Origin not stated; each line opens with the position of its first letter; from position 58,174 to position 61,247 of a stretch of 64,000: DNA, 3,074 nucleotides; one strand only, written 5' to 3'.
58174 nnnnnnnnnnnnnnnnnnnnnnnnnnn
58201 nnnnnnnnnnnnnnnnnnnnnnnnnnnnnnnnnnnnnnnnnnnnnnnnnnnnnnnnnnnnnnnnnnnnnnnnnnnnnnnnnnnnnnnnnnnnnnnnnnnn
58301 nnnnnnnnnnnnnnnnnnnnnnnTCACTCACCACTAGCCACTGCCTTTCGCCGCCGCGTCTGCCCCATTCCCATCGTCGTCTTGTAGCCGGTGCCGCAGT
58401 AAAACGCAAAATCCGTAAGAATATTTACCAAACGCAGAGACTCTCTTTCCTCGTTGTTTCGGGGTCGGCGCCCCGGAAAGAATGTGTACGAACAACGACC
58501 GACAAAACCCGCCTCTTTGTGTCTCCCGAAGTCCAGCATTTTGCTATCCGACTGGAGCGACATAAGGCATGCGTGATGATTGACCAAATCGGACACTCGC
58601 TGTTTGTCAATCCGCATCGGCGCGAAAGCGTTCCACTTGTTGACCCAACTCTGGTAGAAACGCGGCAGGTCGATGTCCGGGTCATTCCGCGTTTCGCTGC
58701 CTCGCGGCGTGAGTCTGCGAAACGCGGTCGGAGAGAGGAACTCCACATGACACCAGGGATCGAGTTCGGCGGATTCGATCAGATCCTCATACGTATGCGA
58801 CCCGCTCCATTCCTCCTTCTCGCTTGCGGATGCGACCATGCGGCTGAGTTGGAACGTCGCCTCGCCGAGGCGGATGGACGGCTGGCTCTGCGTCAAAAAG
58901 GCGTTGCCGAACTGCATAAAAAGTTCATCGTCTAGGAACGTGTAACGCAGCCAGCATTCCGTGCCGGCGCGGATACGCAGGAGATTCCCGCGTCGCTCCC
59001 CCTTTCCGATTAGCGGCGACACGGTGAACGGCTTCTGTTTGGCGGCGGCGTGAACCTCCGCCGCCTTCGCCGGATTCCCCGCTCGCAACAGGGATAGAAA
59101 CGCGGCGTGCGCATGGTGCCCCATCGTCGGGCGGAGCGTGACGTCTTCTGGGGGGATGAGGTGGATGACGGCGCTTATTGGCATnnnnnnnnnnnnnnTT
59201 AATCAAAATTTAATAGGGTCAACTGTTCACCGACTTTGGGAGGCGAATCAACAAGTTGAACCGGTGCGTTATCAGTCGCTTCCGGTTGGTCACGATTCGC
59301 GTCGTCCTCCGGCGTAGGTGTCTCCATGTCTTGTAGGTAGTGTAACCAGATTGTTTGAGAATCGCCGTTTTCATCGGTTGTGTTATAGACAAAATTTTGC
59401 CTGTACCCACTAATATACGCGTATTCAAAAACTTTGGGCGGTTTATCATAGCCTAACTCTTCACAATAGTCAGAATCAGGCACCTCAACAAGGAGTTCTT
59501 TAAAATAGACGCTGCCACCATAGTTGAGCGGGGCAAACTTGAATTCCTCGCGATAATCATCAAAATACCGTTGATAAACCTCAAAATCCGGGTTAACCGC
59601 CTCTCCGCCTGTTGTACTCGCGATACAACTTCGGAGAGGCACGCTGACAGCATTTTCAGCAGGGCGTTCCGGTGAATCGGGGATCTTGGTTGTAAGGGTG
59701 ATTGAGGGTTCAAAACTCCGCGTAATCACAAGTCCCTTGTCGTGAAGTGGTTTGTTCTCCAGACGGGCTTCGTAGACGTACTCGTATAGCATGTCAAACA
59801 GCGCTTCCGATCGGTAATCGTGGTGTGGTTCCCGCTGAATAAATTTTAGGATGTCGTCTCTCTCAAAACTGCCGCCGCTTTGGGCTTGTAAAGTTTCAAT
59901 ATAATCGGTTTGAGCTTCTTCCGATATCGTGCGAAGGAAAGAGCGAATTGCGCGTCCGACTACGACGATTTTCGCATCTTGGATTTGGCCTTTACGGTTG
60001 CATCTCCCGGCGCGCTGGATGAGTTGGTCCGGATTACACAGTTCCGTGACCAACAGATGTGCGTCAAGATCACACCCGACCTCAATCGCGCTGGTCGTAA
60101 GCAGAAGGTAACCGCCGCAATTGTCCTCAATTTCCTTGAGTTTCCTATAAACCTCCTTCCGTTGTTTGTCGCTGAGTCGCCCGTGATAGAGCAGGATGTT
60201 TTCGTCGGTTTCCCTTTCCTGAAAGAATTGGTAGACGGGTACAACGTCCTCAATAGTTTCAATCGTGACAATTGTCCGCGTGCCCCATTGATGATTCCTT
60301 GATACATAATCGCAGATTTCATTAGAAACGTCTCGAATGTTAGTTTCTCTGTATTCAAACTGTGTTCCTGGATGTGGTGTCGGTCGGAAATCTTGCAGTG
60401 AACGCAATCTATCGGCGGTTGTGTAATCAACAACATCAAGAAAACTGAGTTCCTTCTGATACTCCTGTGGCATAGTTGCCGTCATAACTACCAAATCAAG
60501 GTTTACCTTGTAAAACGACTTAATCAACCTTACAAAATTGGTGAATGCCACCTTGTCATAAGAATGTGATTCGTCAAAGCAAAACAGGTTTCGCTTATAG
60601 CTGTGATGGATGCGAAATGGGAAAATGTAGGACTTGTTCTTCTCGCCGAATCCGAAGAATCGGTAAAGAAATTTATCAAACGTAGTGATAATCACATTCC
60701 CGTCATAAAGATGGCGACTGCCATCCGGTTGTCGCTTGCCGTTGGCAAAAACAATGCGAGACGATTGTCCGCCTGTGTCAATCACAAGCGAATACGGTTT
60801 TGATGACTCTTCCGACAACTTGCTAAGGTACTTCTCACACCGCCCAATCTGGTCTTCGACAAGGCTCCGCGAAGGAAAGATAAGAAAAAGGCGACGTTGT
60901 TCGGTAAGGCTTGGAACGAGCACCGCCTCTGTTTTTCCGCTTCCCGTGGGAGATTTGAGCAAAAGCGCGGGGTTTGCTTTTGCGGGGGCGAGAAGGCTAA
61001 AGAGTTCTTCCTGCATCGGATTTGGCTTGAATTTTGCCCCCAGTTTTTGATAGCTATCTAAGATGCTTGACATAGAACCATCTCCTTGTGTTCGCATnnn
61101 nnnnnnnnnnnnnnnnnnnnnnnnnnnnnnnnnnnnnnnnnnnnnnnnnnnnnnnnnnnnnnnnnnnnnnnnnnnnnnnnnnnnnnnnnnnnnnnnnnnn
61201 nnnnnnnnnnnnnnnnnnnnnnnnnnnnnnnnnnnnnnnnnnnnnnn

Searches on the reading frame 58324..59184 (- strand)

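Call 7: search_protein_families(library=pfam, proteins=[window:58324-59184:-], max_evalue=0.001)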
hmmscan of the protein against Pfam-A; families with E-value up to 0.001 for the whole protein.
window:58324-59184:- (286 aa): 2 families
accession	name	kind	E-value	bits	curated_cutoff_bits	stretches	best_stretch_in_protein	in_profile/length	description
PF19308.4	CRISPR_Cas6_N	-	2.9e-21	76.6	23.9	1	1-136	1-146/147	CRISPR Cas6 N-terminal domain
PF10040.14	CRISPR_Cas6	-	2.2e-17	64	25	1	147-276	1-89/89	CRISPR-associated endoribonuclease Cas6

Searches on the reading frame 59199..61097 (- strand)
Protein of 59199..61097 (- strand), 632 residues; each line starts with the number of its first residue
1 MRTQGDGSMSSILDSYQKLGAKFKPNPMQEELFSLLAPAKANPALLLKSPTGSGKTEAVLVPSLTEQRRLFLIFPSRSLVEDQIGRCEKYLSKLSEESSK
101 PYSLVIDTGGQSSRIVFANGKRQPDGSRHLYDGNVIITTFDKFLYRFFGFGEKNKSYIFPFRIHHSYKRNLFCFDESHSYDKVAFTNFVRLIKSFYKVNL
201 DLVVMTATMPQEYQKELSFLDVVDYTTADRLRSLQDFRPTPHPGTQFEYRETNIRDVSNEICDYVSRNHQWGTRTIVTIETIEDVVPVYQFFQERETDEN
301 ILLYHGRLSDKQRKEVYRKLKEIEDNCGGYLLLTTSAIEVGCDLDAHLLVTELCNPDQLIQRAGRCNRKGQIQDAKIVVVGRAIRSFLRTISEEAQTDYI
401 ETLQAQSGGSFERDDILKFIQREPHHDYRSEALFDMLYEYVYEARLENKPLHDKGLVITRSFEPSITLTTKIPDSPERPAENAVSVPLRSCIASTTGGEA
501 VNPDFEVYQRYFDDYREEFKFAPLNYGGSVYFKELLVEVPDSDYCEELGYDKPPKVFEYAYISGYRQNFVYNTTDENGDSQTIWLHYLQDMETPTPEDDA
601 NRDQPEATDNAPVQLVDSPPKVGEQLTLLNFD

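Call 7: search_protein_families(library=pfam, proteins=[window:59199-61097:-], max_evalue=0.001)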
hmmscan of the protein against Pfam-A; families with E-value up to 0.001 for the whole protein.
window:59199-61097:- (632 aa): 4 families
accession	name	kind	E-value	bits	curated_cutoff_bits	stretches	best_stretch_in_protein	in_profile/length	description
PF22590.2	Cas3-like_C_2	-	1.1e-19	71.1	27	1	274-370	4-105/106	CRISPR-associated nuclease/helicase Cas3, C-terminal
PF00270.35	DEAD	-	1.5e-14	54.5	26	1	27-214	2-165/167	DEAD/DEAH box helicase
PF00271.37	Helicase_C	-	6.5e-12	46.1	23.5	1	260-370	5-110/110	Helicase conserved C-terminal domain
PF04851.21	ResIII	-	2.9e-06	27.7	22.5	1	23-210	2-163/164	Type III restriction enzyme, res subunit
